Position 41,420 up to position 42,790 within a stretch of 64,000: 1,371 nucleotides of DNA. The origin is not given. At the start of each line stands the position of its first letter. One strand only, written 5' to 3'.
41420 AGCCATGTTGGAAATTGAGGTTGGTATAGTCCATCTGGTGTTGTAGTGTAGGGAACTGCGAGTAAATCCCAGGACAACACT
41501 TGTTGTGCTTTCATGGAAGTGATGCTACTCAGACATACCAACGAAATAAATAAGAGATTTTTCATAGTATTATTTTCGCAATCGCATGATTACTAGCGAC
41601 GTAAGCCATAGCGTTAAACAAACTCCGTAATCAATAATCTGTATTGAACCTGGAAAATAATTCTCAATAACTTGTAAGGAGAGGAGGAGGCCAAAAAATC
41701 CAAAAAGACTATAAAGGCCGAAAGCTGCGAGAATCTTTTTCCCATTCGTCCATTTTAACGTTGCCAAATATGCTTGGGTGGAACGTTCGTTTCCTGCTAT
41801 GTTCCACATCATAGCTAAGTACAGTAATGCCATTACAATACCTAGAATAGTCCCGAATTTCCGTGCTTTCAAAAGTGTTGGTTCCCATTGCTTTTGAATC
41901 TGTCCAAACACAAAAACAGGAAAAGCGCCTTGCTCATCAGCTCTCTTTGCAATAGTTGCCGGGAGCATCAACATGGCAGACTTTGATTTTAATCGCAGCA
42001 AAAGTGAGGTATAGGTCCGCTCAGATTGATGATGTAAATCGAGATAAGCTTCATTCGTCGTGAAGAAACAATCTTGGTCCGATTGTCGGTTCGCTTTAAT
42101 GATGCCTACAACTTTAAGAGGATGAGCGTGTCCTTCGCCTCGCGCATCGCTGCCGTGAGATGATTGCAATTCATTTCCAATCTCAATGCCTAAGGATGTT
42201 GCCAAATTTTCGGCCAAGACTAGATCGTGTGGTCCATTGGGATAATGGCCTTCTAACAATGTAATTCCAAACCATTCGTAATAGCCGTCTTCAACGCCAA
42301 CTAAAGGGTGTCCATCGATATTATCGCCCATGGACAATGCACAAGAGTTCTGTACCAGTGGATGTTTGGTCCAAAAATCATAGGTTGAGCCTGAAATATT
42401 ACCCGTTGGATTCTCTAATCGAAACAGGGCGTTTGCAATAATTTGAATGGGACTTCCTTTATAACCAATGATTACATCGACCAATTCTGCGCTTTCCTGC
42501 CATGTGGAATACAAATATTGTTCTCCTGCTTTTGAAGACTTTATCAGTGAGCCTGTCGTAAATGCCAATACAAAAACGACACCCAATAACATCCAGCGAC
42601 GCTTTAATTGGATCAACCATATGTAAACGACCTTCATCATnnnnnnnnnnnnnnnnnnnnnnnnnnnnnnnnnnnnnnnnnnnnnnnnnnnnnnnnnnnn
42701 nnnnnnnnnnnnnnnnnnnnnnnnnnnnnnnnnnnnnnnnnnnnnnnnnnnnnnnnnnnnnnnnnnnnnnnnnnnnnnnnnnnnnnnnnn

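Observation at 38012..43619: Seven-gene translationally coupled operon of unknown function: DUF456, mini-ABC ATPase, MacB/FtsX permease, two DUF3299-like proteins, BatA-N protein and a degenerate dihydroorotase-like protein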

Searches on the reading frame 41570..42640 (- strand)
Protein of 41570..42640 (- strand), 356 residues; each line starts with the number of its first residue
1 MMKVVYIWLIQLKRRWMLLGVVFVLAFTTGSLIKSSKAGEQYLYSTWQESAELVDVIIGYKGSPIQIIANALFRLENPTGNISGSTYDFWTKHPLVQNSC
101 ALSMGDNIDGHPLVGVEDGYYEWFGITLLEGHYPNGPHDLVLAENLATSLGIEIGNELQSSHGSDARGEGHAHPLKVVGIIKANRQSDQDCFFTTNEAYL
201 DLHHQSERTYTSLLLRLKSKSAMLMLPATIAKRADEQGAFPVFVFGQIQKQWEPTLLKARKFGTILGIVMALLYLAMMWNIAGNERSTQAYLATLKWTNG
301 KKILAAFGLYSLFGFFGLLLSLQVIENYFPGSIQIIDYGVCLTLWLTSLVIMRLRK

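Call 3: search_protein_families(library=pfam, proteins=[window:41570-42640:-], max_evalue=0.1)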
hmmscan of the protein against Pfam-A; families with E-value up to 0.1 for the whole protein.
window:41570-42640:- (356 aa): 0 families

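Call 4: search_protein_families(library=ncbifam, proteins=[window:41570-42640:-], max_evalue=0.1)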
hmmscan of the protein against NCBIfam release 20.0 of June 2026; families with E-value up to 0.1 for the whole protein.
window:41570-42640:- (356 aa): 1 family
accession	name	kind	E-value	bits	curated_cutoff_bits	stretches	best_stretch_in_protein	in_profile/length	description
TIGR02212.1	lolCE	equivalog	0.0088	15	362.45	1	135-229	140-238/411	lipoprotein-releasing ABC transporter permease subunit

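Call 5: search_protein_families(library=pfam, proteins=[window:41570-42640:-], max_evalue=10)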
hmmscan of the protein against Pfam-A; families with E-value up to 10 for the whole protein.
window:41570-42640:- (356 aa): 2 families
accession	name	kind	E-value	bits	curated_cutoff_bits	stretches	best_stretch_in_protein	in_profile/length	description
PF13273.12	DUF4064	-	0.26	12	32.1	1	263-322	12-71/102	Protein of unknown function (DUF4064)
PF16936.10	Holin_9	-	2.2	9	25.3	0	303-326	54-77/78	Putative holin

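Call 8: search_solved_structures(query=window:41570-42640:-, max_evalue=10)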
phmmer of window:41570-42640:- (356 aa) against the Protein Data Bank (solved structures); distinct sequences matched with E-value up to 10: 5.
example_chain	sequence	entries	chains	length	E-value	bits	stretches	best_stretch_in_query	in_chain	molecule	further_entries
9zjt_4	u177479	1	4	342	0.024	17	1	86-157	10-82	Iron stress-induced chlorophyll-binding protein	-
7y3f_4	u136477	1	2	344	0.024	17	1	86-157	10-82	Iron stress-induced chlorophyll-binding protein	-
6nyr_A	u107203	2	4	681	0.11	14.9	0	315-350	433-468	Crov588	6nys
2g7j_A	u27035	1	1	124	0.88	11.9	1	196-251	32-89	putative cytoplasmic protein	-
4ml1_A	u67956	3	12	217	1.7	11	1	51-99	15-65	DsbP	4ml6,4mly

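Call 10: find_homologous_proteins(query=window:41570-42640:-)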
Query window:41570-42640:- (356 aa): 76 proteins with E <= 0.001 among 5211 candidates.
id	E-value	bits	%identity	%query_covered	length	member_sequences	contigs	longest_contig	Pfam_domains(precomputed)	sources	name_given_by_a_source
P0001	4.4e-235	797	99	100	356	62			-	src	-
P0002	9.7e-174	596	72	100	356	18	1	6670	PF12704.15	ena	-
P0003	1.1e-170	586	72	100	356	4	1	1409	PF12704.15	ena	-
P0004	2.1e-170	585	71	100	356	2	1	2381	PF12704.15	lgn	-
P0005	7.8e-105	369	47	100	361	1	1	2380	PF12704.15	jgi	jgi:putative ABC transport system permease protein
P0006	6.7e-104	366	48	98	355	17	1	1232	PF12704.15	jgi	jgi:hypothetical protein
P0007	1.1e-103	365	50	90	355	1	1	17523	PF12704.15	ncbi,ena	-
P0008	1.4e-103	365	50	90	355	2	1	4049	PF12704.15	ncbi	-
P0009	2.5e-103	364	51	90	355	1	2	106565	PF12704.15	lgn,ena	-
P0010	2.6e-103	364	48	98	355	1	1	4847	PF12704.15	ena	-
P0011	5.1e-103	363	48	98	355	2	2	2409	PF12704.15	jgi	-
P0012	7.0e-103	363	50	90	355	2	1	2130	PF12704.15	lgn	-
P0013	7.3e-103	363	50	90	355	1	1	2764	PF12704.15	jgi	jgi:putative ABC transport system permease protein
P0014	7.4e-103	362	49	98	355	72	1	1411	PF12704.15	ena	-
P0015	7.7e-103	362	48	98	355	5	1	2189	PF12704.15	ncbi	ncbi:MAG: ABC transporter permease [Schleiferiaceae bacterium]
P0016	1.3e-102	362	50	90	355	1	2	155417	PF12704.15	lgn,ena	-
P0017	1.7e-102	361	50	90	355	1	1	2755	PF12704.15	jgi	-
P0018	2.3e-102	361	50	90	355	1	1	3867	PF12704.15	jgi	jgi:hypothetical protein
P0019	2.6e-102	361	50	90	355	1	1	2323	PF12704.15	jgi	-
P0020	3.3e-102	360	50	90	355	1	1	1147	PF12704.15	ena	-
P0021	8.5e-102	359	47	98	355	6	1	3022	PF12704.15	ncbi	-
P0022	9.3e-102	359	47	98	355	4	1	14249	PF12704.15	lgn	-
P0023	1.1e-101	359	48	98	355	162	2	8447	PF12704.15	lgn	-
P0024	2.0e-101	358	47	98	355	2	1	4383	PF12704.15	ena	-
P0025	3.1e-101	357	48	92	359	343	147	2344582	PF12704.15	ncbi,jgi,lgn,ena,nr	ncbi:ABC transporter permease [Schleiferiaceae bacterium]|jgi:putative ABC transport system permease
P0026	3.2e-101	357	48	90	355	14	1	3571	PF12704.15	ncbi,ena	-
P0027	3.5e-101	357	48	98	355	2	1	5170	PF12704.15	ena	-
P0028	3.6e-101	357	50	90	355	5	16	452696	PF12704.15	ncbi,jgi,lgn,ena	-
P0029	4.0e-101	357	47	98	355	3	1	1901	PF12704.15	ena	-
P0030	4.3e-101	357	47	98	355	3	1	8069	PF12704.15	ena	-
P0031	1.9e-100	355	50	90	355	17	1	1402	PF12704.15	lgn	-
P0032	4.9e-100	353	47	98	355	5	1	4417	PF12704.15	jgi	-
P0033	3.0e-98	347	48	90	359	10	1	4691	PF12704.15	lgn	-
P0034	2.6e-95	338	48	89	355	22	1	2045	PF12704.15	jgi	-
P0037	4.6e-93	330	49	83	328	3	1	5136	PF12704.15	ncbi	ncbi:MAG: ABC transporter permease, partial [Schleiferiaceae bacterium]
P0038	1.1e-92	329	43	100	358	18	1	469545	PF12704.15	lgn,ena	-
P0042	1.9e-91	325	41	100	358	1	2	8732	PF12704.15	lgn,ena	-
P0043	6.4e-91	323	42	98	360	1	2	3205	PF12704.15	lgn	-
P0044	6.7e-91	323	46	87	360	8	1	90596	PF12704.15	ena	-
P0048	3.0e-89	318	45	94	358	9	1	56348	PF12704.15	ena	-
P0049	3.9e-89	317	46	89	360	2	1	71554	PF12704.15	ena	-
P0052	6.8e-88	313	56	67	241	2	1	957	PF12704.15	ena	-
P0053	7.3e-88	313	42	98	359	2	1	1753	PF12704.15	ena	-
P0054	8.7e-87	310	44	87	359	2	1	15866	PF12704.15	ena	-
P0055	8.8e-87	310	41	98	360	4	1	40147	PF12704.15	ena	-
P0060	2.0e-83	299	43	85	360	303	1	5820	PF12704.15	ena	-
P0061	2.1e-83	299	42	92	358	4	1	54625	-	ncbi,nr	ncbi:MAG: hypothetical protein VXY91_02205 [Bacteroidota bacterium]|nr:hypothetical protein [Bactero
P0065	2.7e-82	295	46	78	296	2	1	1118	PF12704.15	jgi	-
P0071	6.7e-26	109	33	65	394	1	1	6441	PF02687.28,PF12704.15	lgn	-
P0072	1.5e-19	89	27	69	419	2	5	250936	PF02687.28,PF12704.15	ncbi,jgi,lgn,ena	jgi:putative ABC transport system permease protein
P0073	1.2e-14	72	25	65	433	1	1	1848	PF02687.28,PF12704.15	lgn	-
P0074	1.4e-12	66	29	41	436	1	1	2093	PF02687.28,PF12704.15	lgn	-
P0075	2.0e-12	65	29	42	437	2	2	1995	PF02687.28,PF12704.15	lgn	-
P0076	1.9e-9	55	29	42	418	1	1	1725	PF02687.28,PF12704.15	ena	-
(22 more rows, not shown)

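Call 11: find_encoding_contigs(protein=P0025, flank=7000, max_places=2)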
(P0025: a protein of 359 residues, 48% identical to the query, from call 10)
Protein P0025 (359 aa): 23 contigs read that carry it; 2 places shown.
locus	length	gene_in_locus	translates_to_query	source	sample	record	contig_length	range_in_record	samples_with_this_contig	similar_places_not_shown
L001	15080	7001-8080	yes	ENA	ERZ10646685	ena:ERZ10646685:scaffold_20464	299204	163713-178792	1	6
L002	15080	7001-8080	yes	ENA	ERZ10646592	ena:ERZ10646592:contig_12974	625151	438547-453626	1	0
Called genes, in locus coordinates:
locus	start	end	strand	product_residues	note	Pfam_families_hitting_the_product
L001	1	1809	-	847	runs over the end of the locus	PF00521:DNA_topoisoIV, PF03989:DNA_gyraseA_C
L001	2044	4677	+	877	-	PF02861:Clp_N, PF00004:AAA, PF17871:AAA_lid_9, PF00158:Sigma54_activat, PF00004:AAA, PF07724:AAA_2, PF07728:AAA_5, PF10431:ClpB_D2-small, +12 more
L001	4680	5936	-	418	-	PF00929:RNase_T, PF16473:Rv2179c-like (faint), PF01541:GIY-YIG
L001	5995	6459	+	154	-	PF04306:DUF456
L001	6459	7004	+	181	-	PF02463:SMC_N (faint), PF13476:AAA_23 (weak), PF00005:ABC_tran, PF13191:AAA_16 (weak), PF13401:AAA_22, PF13304:AAA_21 (faint)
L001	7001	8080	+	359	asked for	PF12704:MacB_PCD (weak)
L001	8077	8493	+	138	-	-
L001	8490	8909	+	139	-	-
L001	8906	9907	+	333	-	-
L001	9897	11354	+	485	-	PF07584:BatA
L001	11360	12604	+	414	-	PF01979:Amidohydro_1 (weak), PF12890:DHOase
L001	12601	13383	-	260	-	PF23023:Anti-Pycsar_Apyc1, PF00753:Lactamase_B (weak), PF12706:Lactamase_B_2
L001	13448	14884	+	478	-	-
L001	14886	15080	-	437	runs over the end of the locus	PF00875:DNA_photolyase, PF03441:FAD_binding_7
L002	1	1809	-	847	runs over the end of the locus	PF00521:DNA_topoisoIV, PF03989:DNA_gyraseA_C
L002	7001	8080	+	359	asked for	PF12704:MacB_PCD (weak)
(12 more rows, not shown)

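Call 12: find_encoding_contigs(protein=P0072, flank=7000, max_places=3)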
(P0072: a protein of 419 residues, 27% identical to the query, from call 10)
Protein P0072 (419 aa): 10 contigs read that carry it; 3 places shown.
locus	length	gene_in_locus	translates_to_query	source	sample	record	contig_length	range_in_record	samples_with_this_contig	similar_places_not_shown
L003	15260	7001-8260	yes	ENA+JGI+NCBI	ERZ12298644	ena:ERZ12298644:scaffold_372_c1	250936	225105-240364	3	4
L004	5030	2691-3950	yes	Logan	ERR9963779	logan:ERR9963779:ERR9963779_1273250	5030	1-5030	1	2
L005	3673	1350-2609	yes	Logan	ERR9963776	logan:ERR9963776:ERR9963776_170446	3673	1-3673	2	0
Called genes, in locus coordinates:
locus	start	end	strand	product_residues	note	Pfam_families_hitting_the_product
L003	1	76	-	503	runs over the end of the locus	PF02321:OEP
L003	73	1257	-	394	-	PF25917:BSH_RND, PF25919:BSH_CusB (faint), PF25973:BSH_CzcB (faint), PF25876:HH_MFP_RND, PF25954:Beta-barrel_RND_2, PF25967:RND-MFP_C (weak), PF25989:YknX_C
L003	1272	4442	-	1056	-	PF00873:ACR_tran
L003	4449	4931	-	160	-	PF22381:Staph_reg_Sar_Rot (weak), PF01047:MarR, PF12802:MarR_2, PF13463:HTH_27 (weak)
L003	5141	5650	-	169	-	-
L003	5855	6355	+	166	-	PF00578:AhpC-TSA (weak), PF08534:Redoxin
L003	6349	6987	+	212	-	PF00005:ABC_tran, PF13304:AAA_21 (faint)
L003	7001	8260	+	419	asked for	PF12704:MacB_PCD, PF02687:FtsX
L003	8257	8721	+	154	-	PF11736:DUF3299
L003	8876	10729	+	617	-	PF02367:TsaE (faint), PF13555:AAA_29 (faint), PF00005:ABC_tran, PF00006:ATP-synt_ab (faint), PF01926:MMR_HSR1 (faint), PF01935:DUF87 (faint), PF00005:ABC_tran, PF16326:ABC_tran_CTD, +5 more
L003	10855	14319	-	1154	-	PF02811:PHP, PF07733:DNA_pol3_alpha, PF17657:DNA_pol3_finger, PF14579:HHH_6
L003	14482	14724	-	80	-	-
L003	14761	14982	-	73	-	-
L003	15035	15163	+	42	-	-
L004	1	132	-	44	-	?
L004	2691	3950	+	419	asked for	PF12704:MacB_PCD, PF02687:FtsX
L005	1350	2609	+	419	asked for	PF12704:MacB_PCD, PF02687:FtsX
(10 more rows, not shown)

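Call 25: find_encoding_contigs(protein=P0061, flank=8000, max_places=1)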
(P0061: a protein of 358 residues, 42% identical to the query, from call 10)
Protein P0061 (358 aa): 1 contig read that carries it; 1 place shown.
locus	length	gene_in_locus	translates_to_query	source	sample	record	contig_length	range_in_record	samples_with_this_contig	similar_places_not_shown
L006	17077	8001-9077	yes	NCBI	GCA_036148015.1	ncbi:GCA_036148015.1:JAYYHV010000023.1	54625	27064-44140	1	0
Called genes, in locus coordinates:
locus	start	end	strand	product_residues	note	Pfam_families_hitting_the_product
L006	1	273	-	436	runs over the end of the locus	PF07719:TPR_2 (faint), PF14559:TPR_19 (faint), PF00515:TPR_1 (faint), PF13414:TPR_11 (faint), PF13431:TPR_17 (faint), PF13424:TPR_12 (faint), PF13428:TPR_14 (faint)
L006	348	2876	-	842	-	PF00521:DNA_topoisoIV, PF03989:DNA_gyraseA_C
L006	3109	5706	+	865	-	PF02861:Clp_N, PF00004:AAA, PF17871:AAA_lid_9, PF00158:Sigma54_activat, PF07724:AAA_2, PF00004:AAA, PF07728:AAA_5, PF10431:ClpB_D2-small, +12 more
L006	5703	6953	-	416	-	PF00929:RNase_T, PF13482:RNase_H_2 (faint), PF16473:Rv2179c-like (weak), PF01541:GIY-YIG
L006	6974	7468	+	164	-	PF04306:DUF456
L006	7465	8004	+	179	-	PF00005:ABC_tran, PF02463:SMC_N (faint), PF13555:AAA_29 (weak), PF13304:AAA_21 (faint)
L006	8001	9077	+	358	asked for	-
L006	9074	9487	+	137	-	-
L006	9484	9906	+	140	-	-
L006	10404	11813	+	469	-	PF07584:BatA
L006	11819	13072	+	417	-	PF01979:Amidohydro_1 (faint), PF12890:DHOase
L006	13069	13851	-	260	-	PF23023:Anti-Pycsar_Apyc1, PF00753:Lactamase_B, PF12706:Lactamase_B_2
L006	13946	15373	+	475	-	-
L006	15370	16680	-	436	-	PF00875:DNA_photolyase, PF03441:FAD_binding_7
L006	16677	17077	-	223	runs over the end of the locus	PF01227:GTP_cyclohydroI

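Call 26: find_encoding_contigs(protein=P0038, flank=8000, max_places=1)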
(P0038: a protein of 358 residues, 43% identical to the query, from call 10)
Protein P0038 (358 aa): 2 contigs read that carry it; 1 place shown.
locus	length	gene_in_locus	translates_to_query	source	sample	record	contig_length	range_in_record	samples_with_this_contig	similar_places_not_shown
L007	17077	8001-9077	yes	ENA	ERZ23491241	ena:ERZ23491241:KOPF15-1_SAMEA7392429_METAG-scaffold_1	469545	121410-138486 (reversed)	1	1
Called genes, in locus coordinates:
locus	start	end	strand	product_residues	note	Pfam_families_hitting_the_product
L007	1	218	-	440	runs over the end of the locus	PF14559:TPR_19 (faint), PF00515:TPR_1 (faint), PF07719:TPR_2 (faint), PF13414:TPR_11 (faint), PF13428:TPR_14 (faint), PF13432:TPR_16 (weak)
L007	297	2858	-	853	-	PF00521:DNA_topoisoIV, PF03989:DNA_gyraseA_C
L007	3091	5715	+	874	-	PF02861:Clp_N, PF00004:AAA, PF17871:AAA_lid_9, PF00158:Sigma54_activat, PF00004:AAA, PF07724:AAA_2, PF07728:AAA_5, PF10431:ClpB_D2-small, +12 more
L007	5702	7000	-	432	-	PF00929:RNase_T, PF13482:RNase_H_2 (faint), PF16473:Rv2179c-like (faint), PF01541:GIY-YIG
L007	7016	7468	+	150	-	PF04306:DUF456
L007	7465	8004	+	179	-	PF13476:AAA_23, PF02463:SMC_N (faint), PF00005:ABC_tran, PF13191:AAA_16 (weak), PF13401:AAA_22 (weak), PF13304:AAA_21 (faint)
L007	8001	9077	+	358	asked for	PF12704:MacB_PCD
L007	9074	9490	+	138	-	-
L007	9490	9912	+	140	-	-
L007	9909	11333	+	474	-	PF07584:BatA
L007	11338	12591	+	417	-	PF12890:DHOase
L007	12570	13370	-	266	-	PF23023:Anti-Pycsar_Apyc1, PF00753:Lactamase_B (weak), PF12706:Lactamase_B_2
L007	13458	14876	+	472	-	-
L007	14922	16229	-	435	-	PF00875:DNA_photolyase, PF03441:FAD_binding_7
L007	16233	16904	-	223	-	PF01227:GTP_cyclohydroI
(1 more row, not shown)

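Call 27: find_encoding_contigs(protein=P0071, flank=8000, max_places=2)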
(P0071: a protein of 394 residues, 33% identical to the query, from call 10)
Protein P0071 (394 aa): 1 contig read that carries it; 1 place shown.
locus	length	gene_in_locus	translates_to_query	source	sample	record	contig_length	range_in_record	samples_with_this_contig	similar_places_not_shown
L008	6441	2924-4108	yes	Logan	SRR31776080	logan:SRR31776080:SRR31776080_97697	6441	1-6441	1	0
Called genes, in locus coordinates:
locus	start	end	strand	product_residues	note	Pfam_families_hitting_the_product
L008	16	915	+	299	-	PF00950:ABC-3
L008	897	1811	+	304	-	PF01297:ZnuA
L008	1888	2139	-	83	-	-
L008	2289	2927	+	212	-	PF00005:ABC_tran, PF02463:SMC_N (weak), PF13555:AAA_29 (weak), PF13304:AAA_21 (faint)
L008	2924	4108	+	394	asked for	PF12704:MacB_PCD, PF02687:FtsX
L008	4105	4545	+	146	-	PF00578:AhpC-TSA (faint), PF08534:Redoxin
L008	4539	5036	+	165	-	PF11736:DUF3299 (weak)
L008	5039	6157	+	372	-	PF13795:HupE_UreJ_2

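Call 41: search_protein_families(library=pfam, proteins=[L001:8906-9907:+], max_evalue=0.1)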
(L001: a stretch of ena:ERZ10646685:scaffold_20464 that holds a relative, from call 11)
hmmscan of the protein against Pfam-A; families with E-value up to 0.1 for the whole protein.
L001:8906-9907:+ (333 aa): 2 families
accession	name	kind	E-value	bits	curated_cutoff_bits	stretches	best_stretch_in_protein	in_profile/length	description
PF12146.15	Hydrolase_4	-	0.00012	21.9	27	1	146-253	71-173/239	Serine aminopeptidase, S33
PF00561.26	Abhydrolase_1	-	0.0013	18.8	25.8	1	143-210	61-126/245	alpha/beta hydrolase fold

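Call 65: search_solved_structures(query=L003:8257-8721:+, max_evalue=10, show_alignments=1)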
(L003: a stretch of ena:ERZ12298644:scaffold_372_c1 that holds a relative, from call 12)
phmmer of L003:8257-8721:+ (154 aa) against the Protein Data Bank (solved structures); distinct sequences matched with E-value up to 10: 1.
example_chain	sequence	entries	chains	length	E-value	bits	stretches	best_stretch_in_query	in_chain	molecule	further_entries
4hsp_A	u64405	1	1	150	0.0012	22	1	65-139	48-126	hypothetical protein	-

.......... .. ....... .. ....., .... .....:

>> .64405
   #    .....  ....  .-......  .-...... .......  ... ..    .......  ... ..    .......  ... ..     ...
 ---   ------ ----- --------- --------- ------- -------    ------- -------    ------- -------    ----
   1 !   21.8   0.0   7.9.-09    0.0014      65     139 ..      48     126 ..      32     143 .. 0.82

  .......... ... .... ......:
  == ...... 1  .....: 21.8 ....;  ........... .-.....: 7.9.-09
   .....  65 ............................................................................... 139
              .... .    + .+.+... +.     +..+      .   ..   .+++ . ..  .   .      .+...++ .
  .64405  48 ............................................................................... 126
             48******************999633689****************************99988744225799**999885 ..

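Call 72: find_related_loci(query=A9, collection=metagenome_contigs, flank=6000)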
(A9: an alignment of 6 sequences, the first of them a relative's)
Query A9 (394 aa) in metagenome_contigs; peptide patterns used: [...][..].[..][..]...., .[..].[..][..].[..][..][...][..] (x = any residue, [..] = any of these).
600 stretches matched a pattern (row limit reached: there are more); 571 encode a relative of the query (tblastn E <= 1e-3); the best 80 are kept; 80 distinct loci.
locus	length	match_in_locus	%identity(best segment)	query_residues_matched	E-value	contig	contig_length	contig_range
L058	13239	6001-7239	54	1-393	7e-147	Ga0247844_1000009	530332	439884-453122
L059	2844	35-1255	49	1-394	2e-136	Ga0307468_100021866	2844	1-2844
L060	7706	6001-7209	52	1-391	5e-130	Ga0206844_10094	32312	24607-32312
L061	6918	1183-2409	50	1-394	1e-129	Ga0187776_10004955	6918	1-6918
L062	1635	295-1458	48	1-393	2e-139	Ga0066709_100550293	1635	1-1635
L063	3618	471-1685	46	1-393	3e-128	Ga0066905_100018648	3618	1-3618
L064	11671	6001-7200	48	1-393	4e-124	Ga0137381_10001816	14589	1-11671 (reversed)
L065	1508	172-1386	47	1-393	1e-133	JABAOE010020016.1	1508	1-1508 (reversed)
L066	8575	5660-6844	49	1-394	2e-122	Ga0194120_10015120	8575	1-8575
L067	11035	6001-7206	47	1-393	4e-121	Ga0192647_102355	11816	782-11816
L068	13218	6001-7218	48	1-393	6e-120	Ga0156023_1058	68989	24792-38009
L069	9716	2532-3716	48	1-393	2e-119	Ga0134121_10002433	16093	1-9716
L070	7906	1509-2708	48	1-393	5e-119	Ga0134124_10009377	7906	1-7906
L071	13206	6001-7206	46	1-393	5e-119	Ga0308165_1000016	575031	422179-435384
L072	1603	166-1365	47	1-393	1e-128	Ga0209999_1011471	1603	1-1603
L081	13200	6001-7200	48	1-391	4e-117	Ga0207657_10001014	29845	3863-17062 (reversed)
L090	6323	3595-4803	49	1-393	7e-116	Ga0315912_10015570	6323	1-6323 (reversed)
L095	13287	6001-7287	43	1-393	3e-115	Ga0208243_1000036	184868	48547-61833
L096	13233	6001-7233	43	1-391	3e-115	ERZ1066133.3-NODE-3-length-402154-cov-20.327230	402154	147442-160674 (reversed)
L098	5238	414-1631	46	1-393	1e-115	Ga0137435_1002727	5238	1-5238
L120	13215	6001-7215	44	1-394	6e-111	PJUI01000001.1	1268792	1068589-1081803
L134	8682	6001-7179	44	16-394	1e-108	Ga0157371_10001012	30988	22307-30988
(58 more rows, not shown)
